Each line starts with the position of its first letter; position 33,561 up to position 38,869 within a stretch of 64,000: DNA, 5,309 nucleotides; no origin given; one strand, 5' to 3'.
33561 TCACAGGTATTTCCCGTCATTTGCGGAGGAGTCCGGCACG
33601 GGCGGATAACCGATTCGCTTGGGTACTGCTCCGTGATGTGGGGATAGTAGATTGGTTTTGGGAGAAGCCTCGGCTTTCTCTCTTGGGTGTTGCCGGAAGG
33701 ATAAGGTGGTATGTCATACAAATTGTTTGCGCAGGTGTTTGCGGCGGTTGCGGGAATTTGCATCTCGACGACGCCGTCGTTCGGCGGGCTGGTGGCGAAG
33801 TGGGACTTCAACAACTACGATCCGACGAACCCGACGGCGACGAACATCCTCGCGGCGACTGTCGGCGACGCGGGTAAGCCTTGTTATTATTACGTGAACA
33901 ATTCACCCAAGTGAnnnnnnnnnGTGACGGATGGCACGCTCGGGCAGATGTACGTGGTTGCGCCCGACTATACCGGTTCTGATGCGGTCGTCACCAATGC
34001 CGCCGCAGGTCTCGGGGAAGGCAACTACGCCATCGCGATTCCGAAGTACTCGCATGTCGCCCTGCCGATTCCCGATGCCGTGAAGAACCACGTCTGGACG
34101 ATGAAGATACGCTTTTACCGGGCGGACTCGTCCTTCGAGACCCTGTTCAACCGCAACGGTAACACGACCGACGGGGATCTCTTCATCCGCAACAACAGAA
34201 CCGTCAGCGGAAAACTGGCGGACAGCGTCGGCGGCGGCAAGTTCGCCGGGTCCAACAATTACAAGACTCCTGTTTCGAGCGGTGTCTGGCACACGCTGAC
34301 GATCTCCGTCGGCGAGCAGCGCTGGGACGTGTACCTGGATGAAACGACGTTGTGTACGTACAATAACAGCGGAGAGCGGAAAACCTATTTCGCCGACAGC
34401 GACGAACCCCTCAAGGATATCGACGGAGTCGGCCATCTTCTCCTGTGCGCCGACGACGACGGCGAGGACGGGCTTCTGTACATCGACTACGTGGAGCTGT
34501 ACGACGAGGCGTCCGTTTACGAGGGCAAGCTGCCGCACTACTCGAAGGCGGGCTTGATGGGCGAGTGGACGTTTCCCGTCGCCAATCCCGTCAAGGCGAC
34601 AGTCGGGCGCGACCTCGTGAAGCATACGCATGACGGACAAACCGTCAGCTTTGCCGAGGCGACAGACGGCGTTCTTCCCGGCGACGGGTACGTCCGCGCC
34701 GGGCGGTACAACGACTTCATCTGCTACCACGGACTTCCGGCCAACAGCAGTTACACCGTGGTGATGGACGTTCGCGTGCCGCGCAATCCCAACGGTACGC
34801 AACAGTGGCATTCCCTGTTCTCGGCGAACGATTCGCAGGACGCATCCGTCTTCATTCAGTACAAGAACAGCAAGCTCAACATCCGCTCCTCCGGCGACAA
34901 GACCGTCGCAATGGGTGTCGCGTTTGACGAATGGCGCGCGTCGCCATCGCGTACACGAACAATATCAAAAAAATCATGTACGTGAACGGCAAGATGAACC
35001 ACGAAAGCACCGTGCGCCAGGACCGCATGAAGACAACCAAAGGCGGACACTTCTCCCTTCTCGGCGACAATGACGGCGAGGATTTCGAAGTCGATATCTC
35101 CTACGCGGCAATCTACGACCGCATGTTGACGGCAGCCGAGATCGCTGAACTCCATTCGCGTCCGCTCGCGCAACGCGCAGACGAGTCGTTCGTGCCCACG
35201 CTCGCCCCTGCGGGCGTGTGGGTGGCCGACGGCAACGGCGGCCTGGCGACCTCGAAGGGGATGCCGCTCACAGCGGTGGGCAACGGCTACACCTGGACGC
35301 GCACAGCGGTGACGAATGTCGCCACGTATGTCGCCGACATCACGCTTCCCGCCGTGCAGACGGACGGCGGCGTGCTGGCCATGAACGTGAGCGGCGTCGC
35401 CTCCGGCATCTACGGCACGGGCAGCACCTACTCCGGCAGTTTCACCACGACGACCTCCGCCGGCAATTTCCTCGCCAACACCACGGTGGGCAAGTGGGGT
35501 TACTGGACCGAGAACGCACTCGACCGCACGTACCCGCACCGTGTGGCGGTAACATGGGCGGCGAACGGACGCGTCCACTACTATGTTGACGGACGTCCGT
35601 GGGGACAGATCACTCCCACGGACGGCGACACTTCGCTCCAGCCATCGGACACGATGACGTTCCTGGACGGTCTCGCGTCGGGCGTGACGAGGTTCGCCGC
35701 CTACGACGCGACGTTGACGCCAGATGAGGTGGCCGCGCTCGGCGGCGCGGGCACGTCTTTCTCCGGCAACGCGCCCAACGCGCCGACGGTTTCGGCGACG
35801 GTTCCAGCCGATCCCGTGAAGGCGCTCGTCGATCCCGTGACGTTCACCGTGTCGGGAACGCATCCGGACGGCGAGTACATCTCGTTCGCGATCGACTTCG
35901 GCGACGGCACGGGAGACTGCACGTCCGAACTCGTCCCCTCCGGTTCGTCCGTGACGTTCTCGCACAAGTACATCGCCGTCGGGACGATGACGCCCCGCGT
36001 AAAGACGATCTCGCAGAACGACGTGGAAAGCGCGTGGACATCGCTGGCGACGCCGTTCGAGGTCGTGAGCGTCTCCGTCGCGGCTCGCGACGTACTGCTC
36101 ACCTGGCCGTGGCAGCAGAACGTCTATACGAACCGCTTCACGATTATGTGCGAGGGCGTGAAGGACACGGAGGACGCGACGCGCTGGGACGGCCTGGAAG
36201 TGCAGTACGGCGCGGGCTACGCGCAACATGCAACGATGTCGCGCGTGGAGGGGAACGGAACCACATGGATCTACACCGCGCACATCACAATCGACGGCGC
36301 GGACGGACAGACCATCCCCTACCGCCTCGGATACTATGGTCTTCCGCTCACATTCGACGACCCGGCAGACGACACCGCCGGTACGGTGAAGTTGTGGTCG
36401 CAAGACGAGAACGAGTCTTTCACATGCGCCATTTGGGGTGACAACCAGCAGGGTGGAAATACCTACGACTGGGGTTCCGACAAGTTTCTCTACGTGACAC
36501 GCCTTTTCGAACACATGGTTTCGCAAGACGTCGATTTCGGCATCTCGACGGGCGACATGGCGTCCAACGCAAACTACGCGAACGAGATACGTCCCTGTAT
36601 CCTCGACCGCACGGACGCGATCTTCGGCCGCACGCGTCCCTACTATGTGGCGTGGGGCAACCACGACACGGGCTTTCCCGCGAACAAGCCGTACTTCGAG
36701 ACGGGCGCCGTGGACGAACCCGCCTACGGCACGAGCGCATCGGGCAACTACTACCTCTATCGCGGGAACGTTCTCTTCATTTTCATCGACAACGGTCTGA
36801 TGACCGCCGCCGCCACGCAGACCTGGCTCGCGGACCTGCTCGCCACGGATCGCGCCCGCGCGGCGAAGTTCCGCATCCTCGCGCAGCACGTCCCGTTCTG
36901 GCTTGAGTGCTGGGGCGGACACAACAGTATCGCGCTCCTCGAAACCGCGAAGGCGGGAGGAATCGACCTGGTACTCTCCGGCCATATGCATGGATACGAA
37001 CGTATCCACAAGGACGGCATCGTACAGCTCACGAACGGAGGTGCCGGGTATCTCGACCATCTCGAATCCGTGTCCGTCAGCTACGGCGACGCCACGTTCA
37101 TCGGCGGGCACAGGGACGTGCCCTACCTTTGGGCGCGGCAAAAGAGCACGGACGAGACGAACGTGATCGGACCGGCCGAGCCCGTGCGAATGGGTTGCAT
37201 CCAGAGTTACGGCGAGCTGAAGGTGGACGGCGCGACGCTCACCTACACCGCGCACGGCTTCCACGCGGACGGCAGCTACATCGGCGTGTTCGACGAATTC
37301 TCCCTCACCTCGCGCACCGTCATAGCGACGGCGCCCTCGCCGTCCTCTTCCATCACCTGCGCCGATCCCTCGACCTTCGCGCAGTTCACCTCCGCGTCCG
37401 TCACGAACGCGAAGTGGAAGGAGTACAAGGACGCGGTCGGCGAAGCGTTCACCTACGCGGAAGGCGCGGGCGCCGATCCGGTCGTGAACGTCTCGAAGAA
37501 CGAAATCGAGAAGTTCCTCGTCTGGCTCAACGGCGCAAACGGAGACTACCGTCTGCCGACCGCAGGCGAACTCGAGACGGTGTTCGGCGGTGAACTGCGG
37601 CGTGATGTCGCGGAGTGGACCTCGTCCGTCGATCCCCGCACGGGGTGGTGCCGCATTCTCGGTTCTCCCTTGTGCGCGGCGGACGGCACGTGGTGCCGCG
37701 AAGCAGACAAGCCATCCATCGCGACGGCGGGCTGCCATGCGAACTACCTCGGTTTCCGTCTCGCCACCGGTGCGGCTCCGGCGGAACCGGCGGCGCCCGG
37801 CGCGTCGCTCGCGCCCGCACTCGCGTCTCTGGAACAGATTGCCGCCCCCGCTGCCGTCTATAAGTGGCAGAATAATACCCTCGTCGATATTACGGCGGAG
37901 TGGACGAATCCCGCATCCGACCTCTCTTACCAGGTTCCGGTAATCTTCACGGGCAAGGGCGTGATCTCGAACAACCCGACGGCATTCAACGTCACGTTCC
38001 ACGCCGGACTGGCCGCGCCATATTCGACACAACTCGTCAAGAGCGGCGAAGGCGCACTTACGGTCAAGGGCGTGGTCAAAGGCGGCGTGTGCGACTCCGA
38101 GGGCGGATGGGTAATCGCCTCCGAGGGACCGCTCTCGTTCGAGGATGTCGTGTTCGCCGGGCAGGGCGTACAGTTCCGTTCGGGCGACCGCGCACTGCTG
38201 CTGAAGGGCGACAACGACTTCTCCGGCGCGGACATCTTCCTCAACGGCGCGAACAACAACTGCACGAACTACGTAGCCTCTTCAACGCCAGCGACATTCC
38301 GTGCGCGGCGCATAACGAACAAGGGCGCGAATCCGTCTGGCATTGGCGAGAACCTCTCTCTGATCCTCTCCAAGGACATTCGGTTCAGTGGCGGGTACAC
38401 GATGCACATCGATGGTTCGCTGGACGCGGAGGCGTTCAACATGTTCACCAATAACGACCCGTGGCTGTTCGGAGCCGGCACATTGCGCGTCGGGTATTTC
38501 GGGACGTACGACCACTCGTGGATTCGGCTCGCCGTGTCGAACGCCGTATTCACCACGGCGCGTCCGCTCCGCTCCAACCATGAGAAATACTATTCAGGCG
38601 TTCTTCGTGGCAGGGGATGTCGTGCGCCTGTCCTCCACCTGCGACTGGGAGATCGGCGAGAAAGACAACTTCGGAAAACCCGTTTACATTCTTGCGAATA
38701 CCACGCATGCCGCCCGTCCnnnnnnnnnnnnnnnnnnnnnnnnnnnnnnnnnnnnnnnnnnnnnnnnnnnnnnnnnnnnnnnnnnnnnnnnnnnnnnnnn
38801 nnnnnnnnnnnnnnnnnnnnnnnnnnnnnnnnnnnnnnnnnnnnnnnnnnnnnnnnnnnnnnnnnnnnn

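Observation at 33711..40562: Second giant surface-protein gene decayed or mis-assembled: in-frame TGA plus two frameshifts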

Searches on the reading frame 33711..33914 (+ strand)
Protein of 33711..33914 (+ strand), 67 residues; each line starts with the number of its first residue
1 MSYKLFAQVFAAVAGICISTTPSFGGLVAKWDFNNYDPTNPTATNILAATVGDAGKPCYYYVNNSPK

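Call 6: search_protein_families(library=pfam, proteins=[window:33711-33911:+], max_evalue=0.01)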
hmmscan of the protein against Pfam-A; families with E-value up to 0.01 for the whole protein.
window:33711-33911:+ (67 aa): 0 families

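Call 72: list_cluster_members(proteins=[window:33924-34982:+, P0016, window:33711-33911:+])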
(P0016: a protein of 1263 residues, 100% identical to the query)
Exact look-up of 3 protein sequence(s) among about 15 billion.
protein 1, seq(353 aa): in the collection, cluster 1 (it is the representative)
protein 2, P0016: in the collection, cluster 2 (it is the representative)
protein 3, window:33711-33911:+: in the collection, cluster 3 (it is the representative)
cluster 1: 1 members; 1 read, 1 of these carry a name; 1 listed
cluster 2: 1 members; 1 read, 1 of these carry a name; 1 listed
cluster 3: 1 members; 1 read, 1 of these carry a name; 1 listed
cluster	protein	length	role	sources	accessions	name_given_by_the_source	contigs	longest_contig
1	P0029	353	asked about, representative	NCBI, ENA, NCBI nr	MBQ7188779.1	MAG: hypothetical protein IJR99_05110 [Kiritimatiellae bacterium] | hypothetical protein [Kiritimatiellia bacterium]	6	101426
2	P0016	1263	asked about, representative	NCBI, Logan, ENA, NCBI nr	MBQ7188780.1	MAG: metallophosphoesterase [Kiritimatiellae bacterium] | metallophosphoesterase [Kiritimatiellia bacterium]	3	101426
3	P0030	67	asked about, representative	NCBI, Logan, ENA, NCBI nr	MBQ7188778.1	MAG: hypothetical protein IJR99_05105 [Kiritimatiellae bacterium] | hypothetical protein [Kiritimatiellia bacterium]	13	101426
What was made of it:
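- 33711..33914 (+): Fragment 1 (67 codons): signal peptide plus the conserved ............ start of the mature protein, ended by the premature stop. NCBI lists it as a separate 67-aa hypothetical protein, MBQ7188778.1 (call 72).
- Closest known: Ordinary bacterial pseudogenes of accessory surface and restriction-modification genes. Different: Public annotation lists the pieces as separate proteins (call 72).
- The 90%-identity clusters of ORF1, ORF2 and ORF3 each hold only that one sequence (call 72).
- Tried and rejected: The three fragment clusters are singletons (call 72).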

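Call 73: find_encoding_contigs(protein=window:33711-33914:+, flank=1500, max_places=10)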
Protein window:33711-33914:+ (67 aa): 16 contigs read that carry it; 10 places shown.
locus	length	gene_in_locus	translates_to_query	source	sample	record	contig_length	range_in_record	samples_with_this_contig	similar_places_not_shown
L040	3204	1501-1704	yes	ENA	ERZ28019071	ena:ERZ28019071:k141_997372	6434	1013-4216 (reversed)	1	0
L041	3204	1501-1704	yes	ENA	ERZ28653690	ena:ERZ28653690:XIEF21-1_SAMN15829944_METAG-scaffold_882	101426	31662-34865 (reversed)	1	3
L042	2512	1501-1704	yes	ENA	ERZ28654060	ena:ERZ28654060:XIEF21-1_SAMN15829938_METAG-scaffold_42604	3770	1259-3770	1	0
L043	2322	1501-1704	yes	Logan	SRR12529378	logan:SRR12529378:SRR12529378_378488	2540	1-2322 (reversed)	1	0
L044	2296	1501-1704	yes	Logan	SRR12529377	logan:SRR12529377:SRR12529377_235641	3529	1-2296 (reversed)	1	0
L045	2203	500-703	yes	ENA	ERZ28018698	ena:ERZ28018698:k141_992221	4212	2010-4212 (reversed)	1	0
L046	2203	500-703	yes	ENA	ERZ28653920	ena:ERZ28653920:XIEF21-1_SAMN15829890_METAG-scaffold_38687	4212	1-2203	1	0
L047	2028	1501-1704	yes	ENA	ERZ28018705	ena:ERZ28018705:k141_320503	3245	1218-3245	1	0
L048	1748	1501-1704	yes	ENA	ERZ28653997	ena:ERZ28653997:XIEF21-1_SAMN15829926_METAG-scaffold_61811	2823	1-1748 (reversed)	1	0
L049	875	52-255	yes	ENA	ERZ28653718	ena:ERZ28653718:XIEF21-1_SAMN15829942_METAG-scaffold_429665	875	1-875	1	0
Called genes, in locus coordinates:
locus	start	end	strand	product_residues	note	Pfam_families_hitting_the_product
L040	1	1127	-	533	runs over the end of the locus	-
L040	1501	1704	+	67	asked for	-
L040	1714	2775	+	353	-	-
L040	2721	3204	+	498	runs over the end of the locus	?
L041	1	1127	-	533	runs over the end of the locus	-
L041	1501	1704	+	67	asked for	-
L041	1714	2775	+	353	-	-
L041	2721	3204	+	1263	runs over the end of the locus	PF13385:Laminin_G_3 (weak), PF00149:Metallophos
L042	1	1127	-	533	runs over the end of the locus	-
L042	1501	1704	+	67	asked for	-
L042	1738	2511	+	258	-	?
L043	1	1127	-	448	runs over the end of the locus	?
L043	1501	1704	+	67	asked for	-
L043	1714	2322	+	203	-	?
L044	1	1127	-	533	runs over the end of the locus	-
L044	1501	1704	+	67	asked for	-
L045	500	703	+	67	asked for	-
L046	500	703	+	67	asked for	-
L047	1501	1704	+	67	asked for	-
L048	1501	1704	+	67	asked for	-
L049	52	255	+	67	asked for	-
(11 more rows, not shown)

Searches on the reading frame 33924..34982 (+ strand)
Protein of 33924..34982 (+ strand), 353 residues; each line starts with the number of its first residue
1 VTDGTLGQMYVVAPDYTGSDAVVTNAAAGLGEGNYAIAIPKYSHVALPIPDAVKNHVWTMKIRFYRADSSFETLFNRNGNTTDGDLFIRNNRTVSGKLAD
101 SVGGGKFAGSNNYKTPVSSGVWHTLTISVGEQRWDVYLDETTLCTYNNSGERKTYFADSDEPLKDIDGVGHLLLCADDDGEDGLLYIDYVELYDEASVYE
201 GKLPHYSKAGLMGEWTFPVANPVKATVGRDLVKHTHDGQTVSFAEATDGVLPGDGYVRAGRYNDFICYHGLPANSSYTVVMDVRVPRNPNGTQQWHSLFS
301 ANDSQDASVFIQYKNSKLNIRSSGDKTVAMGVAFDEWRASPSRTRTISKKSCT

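Call 6: search_protein_families(library=pfam, proteins=[window:33924-34982:+], max_evalue=0.01)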
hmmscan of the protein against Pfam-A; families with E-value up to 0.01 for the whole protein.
window:33924-34982:+ (353 aa): 0 families

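Call 26: search_protein_families(library=ncbifam, proteins=[window:33924-34982:+], max_evalue=0.01)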
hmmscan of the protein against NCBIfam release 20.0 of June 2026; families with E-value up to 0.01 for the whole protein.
window:33924-34982:+ (353 aa): 0 families

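Call 30: find_encoding_contigs(protein=window:33924-34982:+, flank=3000, max_places=10)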
Protein seq(353 aa) (353 aa): 7 contigs read that carry it; 4 places shown.
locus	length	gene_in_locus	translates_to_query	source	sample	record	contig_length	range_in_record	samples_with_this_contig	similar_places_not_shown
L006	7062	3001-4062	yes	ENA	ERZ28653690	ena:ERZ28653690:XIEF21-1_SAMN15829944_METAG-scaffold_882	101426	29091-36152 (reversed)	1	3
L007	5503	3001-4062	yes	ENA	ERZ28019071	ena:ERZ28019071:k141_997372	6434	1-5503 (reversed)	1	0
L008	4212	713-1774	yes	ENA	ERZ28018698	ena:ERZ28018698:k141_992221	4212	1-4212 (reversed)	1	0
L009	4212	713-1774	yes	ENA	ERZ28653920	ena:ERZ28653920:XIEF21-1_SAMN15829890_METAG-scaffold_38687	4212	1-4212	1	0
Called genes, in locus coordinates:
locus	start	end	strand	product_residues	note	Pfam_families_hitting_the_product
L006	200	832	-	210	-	PF04263:TPK_catalytic, PF21275:Thi_PPkinase_C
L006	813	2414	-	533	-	-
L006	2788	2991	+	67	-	-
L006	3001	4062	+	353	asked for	-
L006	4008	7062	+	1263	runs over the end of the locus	PF13385:Laminin_G_3 (weak), PF00149:Metallophos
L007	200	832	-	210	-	PF04263:TPK_catalytic, PF21275:Thi_PPkinase_C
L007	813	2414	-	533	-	-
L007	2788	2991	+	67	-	-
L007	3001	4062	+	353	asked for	-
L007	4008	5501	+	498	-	?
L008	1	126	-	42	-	?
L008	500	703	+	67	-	-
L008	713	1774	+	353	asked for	-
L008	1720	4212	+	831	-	?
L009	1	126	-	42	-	?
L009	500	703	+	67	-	-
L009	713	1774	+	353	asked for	-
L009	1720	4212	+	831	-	?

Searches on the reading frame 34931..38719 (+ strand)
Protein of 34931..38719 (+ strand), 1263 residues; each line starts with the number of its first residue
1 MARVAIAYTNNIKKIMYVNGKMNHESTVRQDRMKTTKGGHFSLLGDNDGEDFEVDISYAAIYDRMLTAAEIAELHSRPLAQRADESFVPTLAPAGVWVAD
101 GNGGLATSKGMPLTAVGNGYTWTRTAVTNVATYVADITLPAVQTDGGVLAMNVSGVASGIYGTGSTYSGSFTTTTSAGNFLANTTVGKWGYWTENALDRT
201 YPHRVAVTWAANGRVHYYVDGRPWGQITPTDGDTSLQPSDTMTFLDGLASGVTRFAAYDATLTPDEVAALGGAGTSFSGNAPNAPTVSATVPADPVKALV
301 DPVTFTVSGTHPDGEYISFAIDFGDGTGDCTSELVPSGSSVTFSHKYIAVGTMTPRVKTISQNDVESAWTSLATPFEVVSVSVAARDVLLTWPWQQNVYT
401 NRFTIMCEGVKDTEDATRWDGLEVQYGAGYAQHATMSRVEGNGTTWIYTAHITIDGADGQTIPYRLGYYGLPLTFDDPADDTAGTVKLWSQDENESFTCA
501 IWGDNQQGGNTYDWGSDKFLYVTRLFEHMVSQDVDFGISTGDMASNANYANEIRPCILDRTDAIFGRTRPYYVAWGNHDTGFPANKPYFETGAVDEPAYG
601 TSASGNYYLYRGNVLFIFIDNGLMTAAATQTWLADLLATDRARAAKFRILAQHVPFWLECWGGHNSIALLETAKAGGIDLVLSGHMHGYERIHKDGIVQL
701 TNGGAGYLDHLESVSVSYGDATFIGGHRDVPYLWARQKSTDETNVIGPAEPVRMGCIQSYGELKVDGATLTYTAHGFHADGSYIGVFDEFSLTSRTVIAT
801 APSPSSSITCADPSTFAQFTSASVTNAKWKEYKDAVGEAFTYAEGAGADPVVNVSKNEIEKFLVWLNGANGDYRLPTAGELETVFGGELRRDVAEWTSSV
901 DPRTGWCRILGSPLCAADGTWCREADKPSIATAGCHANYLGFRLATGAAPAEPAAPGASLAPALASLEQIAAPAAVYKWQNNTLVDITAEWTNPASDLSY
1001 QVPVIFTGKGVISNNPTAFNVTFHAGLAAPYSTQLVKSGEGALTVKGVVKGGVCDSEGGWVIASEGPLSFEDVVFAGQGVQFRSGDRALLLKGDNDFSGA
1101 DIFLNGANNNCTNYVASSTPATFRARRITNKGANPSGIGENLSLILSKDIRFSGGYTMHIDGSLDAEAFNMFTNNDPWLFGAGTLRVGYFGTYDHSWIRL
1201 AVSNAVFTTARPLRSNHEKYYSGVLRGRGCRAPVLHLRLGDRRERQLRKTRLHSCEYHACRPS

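Call 6: search_protein_families(library=pfam, proteins=[window:34931-38719:+], max_evalue=0.01)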
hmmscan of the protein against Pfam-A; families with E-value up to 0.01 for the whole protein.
window:34931-38719:+ (1263 aa): 5 families
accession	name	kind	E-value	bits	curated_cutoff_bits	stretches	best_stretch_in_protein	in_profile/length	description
PF00149.33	Metallophos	-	2e-10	41.8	21.5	1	515-689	11-191/191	Calcineurin-like phosphoesterase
PF13385.13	Laminin_G_3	-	2.1e-08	34.9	27.6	1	4-72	84-151/151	Concanavalin A-like lectin/glucanases superfamily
PF18911.6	PKD_4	-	0.0011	19.4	27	1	297-366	14-75/85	PKD domain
PF03781.23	FGE-sulfatase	-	0.0012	18.9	23.3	1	816-907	49-142/255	Sulfatase-modifying factor enzyme 1-like domain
PF12850.12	Metallophos_2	-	0.0069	16.9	27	0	523-707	17-137/154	Calcineurin-like phosphoesterase superfamily domain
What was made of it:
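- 36092..37309 (+): Purple-acid-phosphatase-like module: N-terminal beta-sandwich plus a binuclear metallophosphoesterase domain (GDNQQG, GDMAS, GNHD, QHVP, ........). Pfam Metallophos, E 2e-10 (call 6).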

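Call 26: search_protein_families(library=ncbifam, proteins=[window:34931-38719:+], max_evalue=0.01)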
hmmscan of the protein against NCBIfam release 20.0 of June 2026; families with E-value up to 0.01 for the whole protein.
window:34931-38719:+ (1263 aa): 0 families
